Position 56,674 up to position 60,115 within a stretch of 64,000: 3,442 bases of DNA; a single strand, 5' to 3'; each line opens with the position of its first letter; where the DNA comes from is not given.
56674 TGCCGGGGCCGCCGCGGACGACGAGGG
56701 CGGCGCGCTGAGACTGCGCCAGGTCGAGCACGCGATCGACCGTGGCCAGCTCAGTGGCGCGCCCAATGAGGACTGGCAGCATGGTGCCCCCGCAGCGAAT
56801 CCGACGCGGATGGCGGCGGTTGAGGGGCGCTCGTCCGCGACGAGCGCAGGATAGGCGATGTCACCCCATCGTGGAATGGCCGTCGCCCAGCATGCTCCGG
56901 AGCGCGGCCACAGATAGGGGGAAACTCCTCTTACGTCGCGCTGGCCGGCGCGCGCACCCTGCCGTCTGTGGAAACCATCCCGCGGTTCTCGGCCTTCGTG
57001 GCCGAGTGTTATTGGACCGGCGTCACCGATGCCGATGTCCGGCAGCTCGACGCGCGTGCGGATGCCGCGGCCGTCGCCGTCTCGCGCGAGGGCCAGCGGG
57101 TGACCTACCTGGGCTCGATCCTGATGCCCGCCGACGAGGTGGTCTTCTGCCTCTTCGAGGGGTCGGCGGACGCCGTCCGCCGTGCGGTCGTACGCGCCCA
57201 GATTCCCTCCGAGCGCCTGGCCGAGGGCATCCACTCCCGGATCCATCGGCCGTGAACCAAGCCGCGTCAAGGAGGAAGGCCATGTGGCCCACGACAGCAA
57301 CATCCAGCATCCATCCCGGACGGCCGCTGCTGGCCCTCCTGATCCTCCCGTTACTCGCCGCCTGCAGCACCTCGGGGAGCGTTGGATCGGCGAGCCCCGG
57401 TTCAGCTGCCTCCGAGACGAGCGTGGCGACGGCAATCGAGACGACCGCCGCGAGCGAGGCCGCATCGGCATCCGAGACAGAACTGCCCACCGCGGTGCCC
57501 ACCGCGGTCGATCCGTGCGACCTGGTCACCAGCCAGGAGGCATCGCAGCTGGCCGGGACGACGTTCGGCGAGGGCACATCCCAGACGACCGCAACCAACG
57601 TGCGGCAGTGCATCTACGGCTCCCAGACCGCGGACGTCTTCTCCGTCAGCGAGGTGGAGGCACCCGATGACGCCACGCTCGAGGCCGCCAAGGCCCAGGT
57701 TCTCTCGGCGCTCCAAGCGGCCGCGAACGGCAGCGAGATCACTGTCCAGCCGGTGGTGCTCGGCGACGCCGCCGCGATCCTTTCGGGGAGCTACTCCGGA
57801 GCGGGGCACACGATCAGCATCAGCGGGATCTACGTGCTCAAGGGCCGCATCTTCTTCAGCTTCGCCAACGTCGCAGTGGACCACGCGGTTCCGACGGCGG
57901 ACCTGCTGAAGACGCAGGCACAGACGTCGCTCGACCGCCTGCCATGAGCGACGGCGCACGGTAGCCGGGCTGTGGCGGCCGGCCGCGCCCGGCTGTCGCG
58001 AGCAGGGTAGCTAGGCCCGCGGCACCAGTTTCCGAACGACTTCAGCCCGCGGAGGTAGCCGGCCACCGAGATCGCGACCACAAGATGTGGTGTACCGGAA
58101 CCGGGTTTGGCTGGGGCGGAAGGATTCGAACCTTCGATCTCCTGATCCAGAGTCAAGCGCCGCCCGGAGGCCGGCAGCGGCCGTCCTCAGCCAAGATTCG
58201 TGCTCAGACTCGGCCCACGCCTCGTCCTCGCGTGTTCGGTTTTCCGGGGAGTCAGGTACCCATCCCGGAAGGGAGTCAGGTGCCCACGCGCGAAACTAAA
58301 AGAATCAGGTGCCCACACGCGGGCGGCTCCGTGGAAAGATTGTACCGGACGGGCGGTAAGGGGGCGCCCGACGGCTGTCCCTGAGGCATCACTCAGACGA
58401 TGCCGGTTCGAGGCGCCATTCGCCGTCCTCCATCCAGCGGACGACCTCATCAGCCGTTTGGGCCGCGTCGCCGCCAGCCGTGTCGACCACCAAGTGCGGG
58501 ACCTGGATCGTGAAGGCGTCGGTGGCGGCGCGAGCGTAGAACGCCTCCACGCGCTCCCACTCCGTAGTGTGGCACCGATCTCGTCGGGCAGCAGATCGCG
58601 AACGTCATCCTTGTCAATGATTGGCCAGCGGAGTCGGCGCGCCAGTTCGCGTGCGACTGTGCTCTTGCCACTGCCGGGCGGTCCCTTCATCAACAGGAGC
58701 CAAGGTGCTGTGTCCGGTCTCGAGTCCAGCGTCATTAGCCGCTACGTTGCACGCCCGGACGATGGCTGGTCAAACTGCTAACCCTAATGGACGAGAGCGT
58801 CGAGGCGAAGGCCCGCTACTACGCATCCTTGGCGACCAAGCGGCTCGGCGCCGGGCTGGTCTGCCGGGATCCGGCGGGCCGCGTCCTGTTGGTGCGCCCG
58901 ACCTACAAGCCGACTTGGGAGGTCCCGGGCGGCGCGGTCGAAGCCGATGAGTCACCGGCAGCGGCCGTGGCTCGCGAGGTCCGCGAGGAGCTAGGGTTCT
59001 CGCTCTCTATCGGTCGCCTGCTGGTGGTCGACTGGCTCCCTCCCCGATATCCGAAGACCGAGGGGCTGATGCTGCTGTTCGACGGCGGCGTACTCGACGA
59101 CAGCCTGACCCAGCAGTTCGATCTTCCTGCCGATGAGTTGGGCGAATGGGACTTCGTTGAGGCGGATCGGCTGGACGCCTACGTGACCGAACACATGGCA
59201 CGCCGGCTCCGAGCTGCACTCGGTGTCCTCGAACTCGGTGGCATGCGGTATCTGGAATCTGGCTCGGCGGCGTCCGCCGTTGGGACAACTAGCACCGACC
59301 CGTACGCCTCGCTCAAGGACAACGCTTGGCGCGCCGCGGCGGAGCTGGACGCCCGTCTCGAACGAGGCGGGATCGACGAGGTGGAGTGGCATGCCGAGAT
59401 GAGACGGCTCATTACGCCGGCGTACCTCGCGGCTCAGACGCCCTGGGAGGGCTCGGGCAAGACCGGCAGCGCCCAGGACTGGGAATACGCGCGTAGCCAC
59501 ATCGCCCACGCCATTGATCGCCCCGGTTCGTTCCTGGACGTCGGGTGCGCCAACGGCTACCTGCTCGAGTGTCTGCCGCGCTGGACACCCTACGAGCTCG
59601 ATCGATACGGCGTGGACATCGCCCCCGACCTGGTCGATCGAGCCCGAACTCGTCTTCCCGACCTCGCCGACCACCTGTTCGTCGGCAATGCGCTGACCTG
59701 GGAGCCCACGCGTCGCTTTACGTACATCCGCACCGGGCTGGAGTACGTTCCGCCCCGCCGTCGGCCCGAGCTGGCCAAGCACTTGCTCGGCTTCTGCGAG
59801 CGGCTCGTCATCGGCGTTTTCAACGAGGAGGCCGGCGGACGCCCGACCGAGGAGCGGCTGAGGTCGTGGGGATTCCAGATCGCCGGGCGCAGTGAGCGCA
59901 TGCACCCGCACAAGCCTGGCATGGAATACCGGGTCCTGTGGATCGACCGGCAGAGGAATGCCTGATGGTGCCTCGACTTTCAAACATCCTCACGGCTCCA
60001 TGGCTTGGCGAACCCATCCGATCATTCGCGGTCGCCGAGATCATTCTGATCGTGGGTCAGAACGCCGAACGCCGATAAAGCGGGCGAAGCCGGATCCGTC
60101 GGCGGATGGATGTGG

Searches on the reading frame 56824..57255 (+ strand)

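Call 71: search_protein_families(library=pfam, proteins=[window:56824-57255:+], max_evalue=0.0001)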
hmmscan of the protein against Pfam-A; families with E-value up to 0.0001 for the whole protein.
window:56824-57255:+ (143 aa): 1 family
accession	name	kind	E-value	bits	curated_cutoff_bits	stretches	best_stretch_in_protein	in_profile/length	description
PF14026.12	SCO4226-like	-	1.3e-05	25.7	28.5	1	74-134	15-75/76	Nickel responsive protein SCO4226-like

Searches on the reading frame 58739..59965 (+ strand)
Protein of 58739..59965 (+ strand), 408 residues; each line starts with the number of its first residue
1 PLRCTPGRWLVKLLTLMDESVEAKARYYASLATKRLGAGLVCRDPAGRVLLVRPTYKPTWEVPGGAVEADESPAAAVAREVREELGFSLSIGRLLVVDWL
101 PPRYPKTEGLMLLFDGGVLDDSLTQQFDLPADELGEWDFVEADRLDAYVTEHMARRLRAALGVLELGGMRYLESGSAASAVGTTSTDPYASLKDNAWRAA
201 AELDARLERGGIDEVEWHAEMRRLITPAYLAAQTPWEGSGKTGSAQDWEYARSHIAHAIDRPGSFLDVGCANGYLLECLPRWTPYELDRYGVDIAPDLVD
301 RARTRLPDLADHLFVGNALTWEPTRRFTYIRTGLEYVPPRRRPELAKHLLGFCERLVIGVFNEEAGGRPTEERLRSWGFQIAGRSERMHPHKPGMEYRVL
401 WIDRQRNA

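Call 78: search_protein_families(library=ncbifam, proteins=[window:58739-59965:+], max_evalue=0.00001)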
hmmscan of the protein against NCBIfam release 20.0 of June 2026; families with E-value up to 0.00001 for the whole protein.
window:58739-59965:+ (408 aa): 5 families
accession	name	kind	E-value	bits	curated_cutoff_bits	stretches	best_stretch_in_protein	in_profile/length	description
NF006530.0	PRK08999.1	equivalog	2.9e-09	36.4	245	1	41-96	12-71/315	Nudix family hydrolase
NF001937.0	PRK00714.1-4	equivalog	1.6e-06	27.8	139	1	35-100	8-75/161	RNA pyrophosphohydrolase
NF008044.0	PRK10776.1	equivalog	2.5e-06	27.4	148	1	59-89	32-62/130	8-oxo-dGTP diphosphatase MutT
NF007834.0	PRK10546.1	equivalog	2.9e-06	27.1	156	1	59-93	31-65/135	pyrimidine (deoxy)nucleoside triphosphate diphosphatase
TIGR00586.1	mutt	equivalog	3.5e-06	27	97.9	1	58-94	32-68/129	8-oxo-dGTP diphosphatase MutT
